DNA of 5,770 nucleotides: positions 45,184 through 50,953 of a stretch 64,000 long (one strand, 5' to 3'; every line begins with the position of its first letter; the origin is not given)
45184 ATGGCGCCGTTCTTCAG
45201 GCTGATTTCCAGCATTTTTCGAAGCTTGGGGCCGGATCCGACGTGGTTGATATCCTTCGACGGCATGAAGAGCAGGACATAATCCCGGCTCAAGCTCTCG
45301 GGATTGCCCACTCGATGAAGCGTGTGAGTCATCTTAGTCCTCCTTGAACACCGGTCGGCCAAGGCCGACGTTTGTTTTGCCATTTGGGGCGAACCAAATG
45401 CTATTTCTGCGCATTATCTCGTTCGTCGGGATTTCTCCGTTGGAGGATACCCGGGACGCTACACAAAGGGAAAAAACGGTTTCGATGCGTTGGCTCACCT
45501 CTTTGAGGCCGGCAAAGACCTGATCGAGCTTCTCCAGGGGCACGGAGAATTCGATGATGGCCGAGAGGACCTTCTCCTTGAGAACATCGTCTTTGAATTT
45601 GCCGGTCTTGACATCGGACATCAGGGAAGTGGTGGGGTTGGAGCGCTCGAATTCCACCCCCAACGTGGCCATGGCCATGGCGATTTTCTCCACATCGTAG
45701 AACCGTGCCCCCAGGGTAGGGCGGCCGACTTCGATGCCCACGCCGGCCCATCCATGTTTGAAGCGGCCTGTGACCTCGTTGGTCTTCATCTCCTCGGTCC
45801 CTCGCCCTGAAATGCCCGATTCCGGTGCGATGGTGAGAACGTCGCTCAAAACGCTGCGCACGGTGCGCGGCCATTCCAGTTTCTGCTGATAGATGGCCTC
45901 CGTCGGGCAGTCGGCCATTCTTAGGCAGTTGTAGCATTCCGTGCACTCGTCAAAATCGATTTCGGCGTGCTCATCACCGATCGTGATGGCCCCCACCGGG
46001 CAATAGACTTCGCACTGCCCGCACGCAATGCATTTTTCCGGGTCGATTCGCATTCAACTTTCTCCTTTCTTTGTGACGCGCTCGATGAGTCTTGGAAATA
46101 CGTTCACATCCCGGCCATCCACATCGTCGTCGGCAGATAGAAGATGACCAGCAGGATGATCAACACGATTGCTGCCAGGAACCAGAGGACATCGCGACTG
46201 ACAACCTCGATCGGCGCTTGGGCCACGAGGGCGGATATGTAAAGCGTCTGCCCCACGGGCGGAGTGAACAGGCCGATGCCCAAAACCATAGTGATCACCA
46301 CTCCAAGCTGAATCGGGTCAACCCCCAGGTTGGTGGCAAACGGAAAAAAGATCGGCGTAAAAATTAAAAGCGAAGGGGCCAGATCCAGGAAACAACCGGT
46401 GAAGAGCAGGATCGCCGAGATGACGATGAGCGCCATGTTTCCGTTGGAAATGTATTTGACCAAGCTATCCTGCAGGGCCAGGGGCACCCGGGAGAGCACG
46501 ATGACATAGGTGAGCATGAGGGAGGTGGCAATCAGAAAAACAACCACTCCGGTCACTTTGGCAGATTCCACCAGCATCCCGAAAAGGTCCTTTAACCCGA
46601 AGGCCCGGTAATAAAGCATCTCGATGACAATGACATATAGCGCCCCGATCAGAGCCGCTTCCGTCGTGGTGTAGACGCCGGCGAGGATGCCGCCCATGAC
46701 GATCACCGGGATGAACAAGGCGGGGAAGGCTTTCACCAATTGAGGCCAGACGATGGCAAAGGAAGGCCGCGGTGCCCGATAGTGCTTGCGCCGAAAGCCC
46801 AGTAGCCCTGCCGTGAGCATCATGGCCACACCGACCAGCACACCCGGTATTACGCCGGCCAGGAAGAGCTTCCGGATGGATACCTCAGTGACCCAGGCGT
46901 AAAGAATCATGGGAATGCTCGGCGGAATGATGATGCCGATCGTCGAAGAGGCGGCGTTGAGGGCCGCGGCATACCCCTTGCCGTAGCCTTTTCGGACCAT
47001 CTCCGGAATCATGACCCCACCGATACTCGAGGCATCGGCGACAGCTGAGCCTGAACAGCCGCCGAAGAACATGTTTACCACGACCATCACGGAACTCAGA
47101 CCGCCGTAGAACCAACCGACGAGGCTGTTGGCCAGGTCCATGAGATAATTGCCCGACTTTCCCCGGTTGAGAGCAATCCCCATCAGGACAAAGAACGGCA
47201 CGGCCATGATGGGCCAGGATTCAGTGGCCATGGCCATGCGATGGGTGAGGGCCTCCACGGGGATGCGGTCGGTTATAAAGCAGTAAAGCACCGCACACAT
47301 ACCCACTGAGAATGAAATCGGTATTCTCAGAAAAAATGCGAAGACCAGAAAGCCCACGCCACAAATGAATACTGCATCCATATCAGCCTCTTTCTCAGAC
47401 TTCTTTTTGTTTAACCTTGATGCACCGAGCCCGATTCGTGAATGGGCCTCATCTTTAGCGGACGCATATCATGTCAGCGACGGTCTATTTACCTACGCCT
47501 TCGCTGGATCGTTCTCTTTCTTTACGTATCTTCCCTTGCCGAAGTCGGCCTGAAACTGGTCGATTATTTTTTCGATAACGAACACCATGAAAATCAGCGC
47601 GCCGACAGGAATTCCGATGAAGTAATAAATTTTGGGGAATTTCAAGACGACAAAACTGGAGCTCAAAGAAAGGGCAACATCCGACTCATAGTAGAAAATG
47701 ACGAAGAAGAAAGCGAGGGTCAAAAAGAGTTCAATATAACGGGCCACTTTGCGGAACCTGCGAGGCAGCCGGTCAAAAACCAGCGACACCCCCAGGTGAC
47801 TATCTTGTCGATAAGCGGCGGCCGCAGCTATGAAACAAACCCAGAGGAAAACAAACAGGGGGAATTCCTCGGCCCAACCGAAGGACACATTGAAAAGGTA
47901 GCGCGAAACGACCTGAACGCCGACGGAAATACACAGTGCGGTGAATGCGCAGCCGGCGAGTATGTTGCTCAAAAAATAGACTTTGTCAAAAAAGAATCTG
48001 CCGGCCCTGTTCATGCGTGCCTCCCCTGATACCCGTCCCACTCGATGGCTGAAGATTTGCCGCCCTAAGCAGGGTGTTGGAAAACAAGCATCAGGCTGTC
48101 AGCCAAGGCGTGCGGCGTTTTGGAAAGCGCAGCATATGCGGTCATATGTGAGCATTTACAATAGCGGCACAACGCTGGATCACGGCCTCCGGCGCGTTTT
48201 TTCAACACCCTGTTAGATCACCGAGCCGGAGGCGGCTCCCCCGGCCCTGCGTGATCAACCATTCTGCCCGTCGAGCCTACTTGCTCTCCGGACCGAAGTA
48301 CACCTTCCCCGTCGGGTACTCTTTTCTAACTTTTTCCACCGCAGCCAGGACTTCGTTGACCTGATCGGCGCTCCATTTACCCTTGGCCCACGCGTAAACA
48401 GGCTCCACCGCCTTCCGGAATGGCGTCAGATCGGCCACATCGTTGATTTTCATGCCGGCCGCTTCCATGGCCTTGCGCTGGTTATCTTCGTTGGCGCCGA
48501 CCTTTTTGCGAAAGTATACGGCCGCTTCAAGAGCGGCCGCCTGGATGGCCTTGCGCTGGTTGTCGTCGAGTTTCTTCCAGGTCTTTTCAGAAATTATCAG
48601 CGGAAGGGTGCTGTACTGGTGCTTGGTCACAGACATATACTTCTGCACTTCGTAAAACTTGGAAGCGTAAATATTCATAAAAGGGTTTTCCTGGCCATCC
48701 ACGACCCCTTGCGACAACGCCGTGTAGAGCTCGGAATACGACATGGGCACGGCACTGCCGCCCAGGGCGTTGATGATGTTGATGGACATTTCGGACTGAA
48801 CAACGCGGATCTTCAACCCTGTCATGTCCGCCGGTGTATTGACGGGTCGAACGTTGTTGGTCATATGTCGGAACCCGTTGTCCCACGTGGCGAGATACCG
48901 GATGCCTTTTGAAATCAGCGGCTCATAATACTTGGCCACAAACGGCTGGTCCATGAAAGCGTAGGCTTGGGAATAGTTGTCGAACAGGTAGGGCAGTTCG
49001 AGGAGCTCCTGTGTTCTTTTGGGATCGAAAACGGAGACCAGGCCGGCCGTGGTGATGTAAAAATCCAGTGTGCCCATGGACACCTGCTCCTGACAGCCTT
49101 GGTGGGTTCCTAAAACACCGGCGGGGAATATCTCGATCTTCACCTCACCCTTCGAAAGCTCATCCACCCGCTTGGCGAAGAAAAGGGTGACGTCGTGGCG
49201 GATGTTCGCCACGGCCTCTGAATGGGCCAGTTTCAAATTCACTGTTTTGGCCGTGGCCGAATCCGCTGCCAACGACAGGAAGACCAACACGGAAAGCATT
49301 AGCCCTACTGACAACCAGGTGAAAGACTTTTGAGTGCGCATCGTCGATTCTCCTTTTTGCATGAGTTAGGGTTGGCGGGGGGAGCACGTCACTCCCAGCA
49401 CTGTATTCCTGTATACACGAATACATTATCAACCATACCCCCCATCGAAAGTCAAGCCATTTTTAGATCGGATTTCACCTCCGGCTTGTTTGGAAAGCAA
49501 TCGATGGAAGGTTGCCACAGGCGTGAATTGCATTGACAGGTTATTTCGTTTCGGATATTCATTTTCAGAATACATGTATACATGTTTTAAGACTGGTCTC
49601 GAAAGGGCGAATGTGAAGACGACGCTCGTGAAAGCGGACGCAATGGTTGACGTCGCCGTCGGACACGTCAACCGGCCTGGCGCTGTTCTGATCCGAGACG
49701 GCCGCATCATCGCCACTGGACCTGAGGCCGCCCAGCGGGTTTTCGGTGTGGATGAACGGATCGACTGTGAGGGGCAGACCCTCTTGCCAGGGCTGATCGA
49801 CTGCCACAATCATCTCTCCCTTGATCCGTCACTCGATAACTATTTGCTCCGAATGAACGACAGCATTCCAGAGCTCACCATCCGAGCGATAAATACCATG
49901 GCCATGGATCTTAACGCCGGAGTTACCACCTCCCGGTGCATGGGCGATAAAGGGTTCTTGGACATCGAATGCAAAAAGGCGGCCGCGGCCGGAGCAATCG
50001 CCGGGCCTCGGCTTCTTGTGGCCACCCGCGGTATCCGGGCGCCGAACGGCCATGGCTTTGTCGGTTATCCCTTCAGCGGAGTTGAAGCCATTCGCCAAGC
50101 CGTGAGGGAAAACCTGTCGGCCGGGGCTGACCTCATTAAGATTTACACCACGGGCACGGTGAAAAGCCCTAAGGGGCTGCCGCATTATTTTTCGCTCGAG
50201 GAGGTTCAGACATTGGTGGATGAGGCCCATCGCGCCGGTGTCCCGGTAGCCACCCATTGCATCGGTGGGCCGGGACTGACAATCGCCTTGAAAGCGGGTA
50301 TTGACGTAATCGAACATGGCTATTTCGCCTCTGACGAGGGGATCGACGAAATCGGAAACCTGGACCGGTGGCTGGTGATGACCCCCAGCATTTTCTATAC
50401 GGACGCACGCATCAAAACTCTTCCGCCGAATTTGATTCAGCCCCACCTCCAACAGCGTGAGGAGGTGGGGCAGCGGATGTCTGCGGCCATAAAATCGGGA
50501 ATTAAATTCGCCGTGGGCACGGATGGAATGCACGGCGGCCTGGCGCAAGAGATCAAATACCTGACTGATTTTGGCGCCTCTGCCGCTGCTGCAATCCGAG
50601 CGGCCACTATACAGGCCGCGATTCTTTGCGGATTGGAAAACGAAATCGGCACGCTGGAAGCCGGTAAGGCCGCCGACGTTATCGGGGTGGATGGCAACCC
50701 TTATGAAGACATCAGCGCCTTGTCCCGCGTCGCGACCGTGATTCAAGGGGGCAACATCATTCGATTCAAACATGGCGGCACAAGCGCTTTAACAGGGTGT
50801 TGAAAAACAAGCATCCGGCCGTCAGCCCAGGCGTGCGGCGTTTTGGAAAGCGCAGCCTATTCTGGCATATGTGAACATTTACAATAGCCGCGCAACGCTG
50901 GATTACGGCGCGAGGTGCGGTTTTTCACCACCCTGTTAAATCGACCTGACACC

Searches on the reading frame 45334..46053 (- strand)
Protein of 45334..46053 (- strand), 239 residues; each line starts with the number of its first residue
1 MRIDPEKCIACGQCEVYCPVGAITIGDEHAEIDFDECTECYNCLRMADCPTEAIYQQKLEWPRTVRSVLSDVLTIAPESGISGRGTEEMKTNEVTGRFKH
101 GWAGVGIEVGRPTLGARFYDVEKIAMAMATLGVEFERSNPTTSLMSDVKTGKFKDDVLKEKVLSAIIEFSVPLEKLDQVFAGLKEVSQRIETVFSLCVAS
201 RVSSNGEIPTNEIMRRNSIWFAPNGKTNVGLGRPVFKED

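Call 8: search_protein_families(library=pfam, proteins=[window:45334-46053:-])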
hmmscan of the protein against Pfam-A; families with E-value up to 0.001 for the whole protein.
window:45334-46053:- (239 aa): 9 families
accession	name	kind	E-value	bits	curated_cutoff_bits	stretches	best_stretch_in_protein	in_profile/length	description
PF00037.32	Fer4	-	1.9e-11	43.7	21.1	1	2-24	2-24/24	4Fe-4S binding domain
PF12837.12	Fer4_6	-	7.7e-08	32.4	25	1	2-23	3-24/24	4Fe-4S binding domain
PF12838.12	Fer4_7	-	1.7e-07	32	27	1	7-53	1-52/52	4Fe-4S dicluster domain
PF12797.12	Fer4_2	-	1.8e-07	31.1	24.5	1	1-20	3-22/22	4Fe-4S binding domain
PF13237.11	Fer4_10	-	2.8e-07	30.8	25.5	1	1-45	2-50/53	4Fe-4S dicluster domain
PF14697.11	Fer4_21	-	3.7e-07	30.6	35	1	2-54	2-57/59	4Fe-4S dicluster domain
PF13484.11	Fer4_16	-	3.5e-06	28.1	30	0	7-26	1-20/66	4Fe-4S double cluster binding domain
PF13187.11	Fer4_9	-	1.4e-05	25.5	27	1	7-54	1-52/52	4Fe-4S dicluster domain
PF13534.11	Fer4_17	-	0.00025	22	22.2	0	6-21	44-59/61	4Fe-4S dicluster domain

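Call 50: search_protein_families(library=ncbifam, max_evalue=0.00001, proteins=[window:45334-46053:-])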
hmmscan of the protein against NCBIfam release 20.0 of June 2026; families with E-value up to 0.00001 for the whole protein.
window:45334-46053:- (239 aa): 21 families
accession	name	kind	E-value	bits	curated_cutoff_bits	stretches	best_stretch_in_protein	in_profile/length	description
NF058577.1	FdxA_fam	equivalog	2.6e-11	43.5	65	1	6-53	7-52/52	4Fe-4S ferredoxin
NF038196.1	ferrodoxin_EFR1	subfamily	3.6e-10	40.3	75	1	4-58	183-233/242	EFR1 family ferrodoxin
TIGR03224.1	benzo_boxA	equivalog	1.8e-09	37.1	459.2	1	3-56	7-58/411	benzoyl-CoA 2,3-epoxidase subunit BoxA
NF005504.0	PRK07118.1-3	equivalog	5.5e-09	35.8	437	1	7-58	220-269/293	Fe-S cluster domain-containing protein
NF040770.1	hetero_SS_HdrA2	exception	2e-08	32.9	1100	1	2-59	573-628/777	CoB-CoM heterodisulfide reductase HdrA2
NF043069.1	T4HPD_activ_SAM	equivalog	3e-08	33.4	425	1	4-92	49-138/299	trans-4-hydroxy-L-proline dehydratase activase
NF045874.1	Vhu_polyferre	exception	3.6e-08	32.5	600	1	6-57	128-177/381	F420-non-reducing hydrogenase associated-polyferredoxin VhuB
TIGR02700.1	flavo_MJ0208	hypoth_equivalog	4.9e-08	32.5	251.35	1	3-68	145-207/234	dihydromethanopterin reductase (acceptor)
NF040684.1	PorD_Arch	equivalog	5.5e-08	32.8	120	1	4-57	30-82/85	pyruvate synthase subunit PorD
NF033683.1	di_4Fe-4S_YfhL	equivalog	1.1e-07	32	86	1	6-49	7-50/80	YfhL family 4Fe-4S dicluster ferredoxin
NF040864.1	HgcB_ferredoxin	equivalog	1.2e-07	31.5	99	1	2-55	10-62/93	mercury methylation ferredoxin HgcB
TIGR02179.1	PorD_KorD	subfamily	1.8e-07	31.2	60.05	1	4-56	23-74/78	2-oxoacid:acceptor oxidoreductase, delta subunit, pyruvate/2-ketoisovalerate family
TIGR01944.1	rnfB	subfamily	2.5e-07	30.5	68.7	1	3-59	110-165/190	RnfABCDGE type electron transport complex subunit B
TIGR04041.1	activase_YjjW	hypoth_equivalog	6.3e-07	29.1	250.2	1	6-56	41-89/276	YjjW family glycine radical enzyme activase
NF041836.1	rnfB_Methano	equivalog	7e-07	29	445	1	7-54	217-262/265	Rnf electron transport complex subunit RnfB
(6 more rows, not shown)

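Call 67: search_solved_structures(query=window:45334-46053:-, max_evalue=0.1)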
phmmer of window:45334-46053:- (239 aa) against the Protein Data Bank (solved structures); distinct sequences matched with E-value up to 0.1: 96 (the best 60 are shown).
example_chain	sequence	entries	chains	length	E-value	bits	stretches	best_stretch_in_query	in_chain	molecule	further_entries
5t5i_F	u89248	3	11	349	1.5e-14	57.3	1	3-55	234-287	Tungsten formylmethanofuran dehydrogenase subunit fwdF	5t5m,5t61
9sw6_H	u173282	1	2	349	8.5e-14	54.8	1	3-50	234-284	Tungsten formylmethanofuran dehydrogenase, subunit F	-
9eri_B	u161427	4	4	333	4.4e-10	42.7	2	7-54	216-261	Na(+)-translocating ferredoxin:NAD(+) oxidoreductase complex subunit B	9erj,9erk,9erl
6fah_A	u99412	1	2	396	1.2e-07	34.7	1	3-60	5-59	Caffeyl-CoA reductase-Etf complex subunit CarE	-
1fdn_A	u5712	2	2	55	3.7e-07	33.1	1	5-54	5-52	FERREDOXIN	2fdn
1clf_A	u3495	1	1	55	1.5e-06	31.1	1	6-53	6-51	FERREDOXIN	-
9sfi_O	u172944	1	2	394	1.8e-06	30.8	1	6-57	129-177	Ferredoxin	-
1e08_A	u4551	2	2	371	2.3e-06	30.5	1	2-71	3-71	[FE]-HYDROGENASE (LARGE SUBUNIT) | PERIPLASMIC [FE] HYDROGENASE LARGE SUBUNIT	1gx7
9r9v_A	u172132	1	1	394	2.6e-06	30.3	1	2-71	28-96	Periplasmic [Fe] hydrogenase large subunit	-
8bj7_A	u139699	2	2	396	2.6e-06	30.3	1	2-71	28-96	Periplasmic [Fe] hydrogenase large subunit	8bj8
6sg2_AAA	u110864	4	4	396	2.6e-06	30.3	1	2-71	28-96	Periplasmic [Fe] hydrogenase large subunit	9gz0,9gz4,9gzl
9hpx_A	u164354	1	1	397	2.7e-06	30.3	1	2-71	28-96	Periplasmic [Fe] hydrogenase large subunit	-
8rxj_A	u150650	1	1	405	2.8e-06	30.3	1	2-71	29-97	Periplasmic [Fe] hydrogenase large subunit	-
8rtg_A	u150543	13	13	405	2.8e-06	30.2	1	2-71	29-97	Periplasmic [Fe] hydrogenase large subunit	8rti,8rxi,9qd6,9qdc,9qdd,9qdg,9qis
1hfe_L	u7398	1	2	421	2.9e-06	30.2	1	2-71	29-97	PROTEIN (FE-ONLY HYDROGENASE (E.C.1.18.99.1) (LARGER SUBUNIT))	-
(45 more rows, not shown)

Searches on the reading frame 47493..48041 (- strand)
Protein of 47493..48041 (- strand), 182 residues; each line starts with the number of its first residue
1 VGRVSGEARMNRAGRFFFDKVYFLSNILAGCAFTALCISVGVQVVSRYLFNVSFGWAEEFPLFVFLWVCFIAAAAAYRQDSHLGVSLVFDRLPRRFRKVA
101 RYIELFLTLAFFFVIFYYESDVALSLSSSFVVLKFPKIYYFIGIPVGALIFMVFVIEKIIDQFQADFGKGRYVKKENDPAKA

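Call 8: search_protein_families(library=pfam, proteins=[window:47493-48041:-])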
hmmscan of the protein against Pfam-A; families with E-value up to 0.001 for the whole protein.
window:47493-48041:- (182 aa): 1 family
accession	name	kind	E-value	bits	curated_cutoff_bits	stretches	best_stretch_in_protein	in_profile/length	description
PF04290.18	DctQ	-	4.4e-28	98.2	28.3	1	36-164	1-131/132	Tripartite ATP-independent periplasmic transporters, DctQ component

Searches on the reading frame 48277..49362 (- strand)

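Call 8: search_protein_families(library=pfam, proteins=[window:48277-49362:-])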
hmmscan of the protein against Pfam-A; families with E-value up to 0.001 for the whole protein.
window:48277-49362:- (361 aa): 1 family
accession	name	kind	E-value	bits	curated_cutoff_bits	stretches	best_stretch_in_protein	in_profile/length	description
PF03480.18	DctP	-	6.4e-86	288.7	23.4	1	46-324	2-280/286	Bacterial extracellular solute-binding protein, family 7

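Call 65: search_protein_families(library=ncbifam, max_evalue=1e-8, proteins=[window:48277-49362:-])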
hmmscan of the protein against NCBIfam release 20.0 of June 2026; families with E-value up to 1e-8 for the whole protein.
window:48277-49362:- (361 aa): 2 families
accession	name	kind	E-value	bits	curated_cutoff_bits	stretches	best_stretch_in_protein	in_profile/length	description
TIGR00787.1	dctP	subfamily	1.4e-70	237.7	175.05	1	46-301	2-255/257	DctP family TRAP transporter solute-binding subunit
NF037995.1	TRAP_S1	subfamily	2.5e-66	223.8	50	1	44-309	1-263/271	TRAP transporter substrate-binding protein DctP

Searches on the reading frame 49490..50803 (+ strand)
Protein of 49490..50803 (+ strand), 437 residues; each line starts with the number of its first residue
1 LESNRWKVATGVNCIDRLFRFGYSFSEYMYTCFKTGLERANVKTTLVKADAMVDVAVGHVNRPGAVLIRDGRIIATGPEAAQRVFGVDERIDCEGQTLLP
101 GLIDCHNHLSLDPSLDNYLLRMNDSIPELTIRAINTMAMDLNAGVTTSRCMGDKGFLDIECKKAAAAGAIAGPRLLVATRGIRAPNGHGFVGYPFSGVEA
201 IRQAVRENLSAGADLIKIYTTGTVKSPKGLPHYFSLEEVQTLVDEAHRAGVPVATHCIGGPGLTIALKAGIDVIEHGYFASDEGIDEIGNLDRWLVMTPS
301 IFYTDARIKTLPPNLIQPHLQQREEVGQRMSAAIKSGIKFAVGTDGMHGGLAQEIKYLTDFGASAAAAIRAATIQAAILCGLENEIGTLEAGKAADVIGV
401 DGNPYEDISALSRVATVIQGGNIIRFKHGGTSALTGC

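Call 8: search_protein_families(library=pfam, proteins=[window:49490-50803:+])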
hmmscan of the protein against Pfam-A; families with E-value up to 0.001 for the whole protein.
window:49490-50803:+ (437 aa): 3 families
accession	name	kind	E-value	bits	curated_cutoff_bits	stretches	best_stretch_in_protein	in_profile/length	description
PF01979.26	Amidohydro_1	-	2.9e-37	129.2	25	1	97-423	1-344/345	Amidohydrolase family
PF07969.17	Amidohydro_3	-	2.3e-13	50.9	29.7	1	231-404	248-448/472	Amidohydrolase family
PF22039.1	HUTI_composite_bact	-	9.6e-05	22.4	25.5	1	64-80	1-17/26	Imidazolonepropionase-like composite domain, bacteria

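Call 65: search_protein_families(library=ncbifam, max_evalue=1e-8, proteins=[window:49490-50803:+])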
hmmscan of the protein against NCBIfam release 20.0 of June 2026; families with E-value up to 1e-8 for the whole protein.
window:49490-50803:+ (437 aa): 10 families
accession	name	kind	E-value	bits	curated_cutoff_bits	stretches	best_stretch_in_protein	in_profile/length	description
NF051886.1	XaaProDiPepCaul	equivalog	3.4e-76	256.8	500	1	47-424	2-397/398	Xaa-Pro dipeptidase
TIGR01224.1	hutI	equivalog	1.4e-18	66.9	298.15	0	233-423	193-377/377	imidazolonepropionase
NF006549.0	PRK09045.1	equivalog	3.7e-14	52.2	540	0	364-402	342-380/444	TRZ/ATZ family hydrolase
NF006056.0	PRK08204.1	subfamily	9.3e-12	44.4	391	0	362-418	341-397/449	hypothetical protein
NF005557.0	PRK07228.1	equivalog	4.2e-11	42.2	522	0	362-403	336-377/445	5'-deoxyadenosine deaminase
NF006689.0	PRK09237.1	equivalog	2.4e-10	39.6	371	0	46-109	6-66/383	amidohydrolase/deacetylase family metallohydrolase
NF011990.0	PRK15446.2-6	subfamily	8.2e-10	37.9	233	0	63-107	19-64/390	alpha-D-ribose 1-methylphosphonate 5-triphosphate diphosphatase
NF005211.0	PRK06687.1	equivalog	8.7e-10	37.9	703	0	59-110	17-68/419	TRZ/ATZ family protein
NF011989.0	PRK15446.2-5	equivalog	1.3e-09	37.4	565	0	58-107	15-61/385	alpha-D-ribose 1-methylphosphonate 5-triphosphate diphosphatase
NF006055.0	PRK08203.1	equivalog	2.2e-09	36.4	532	0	45-109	6-71/455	8-oxoguanine deaminase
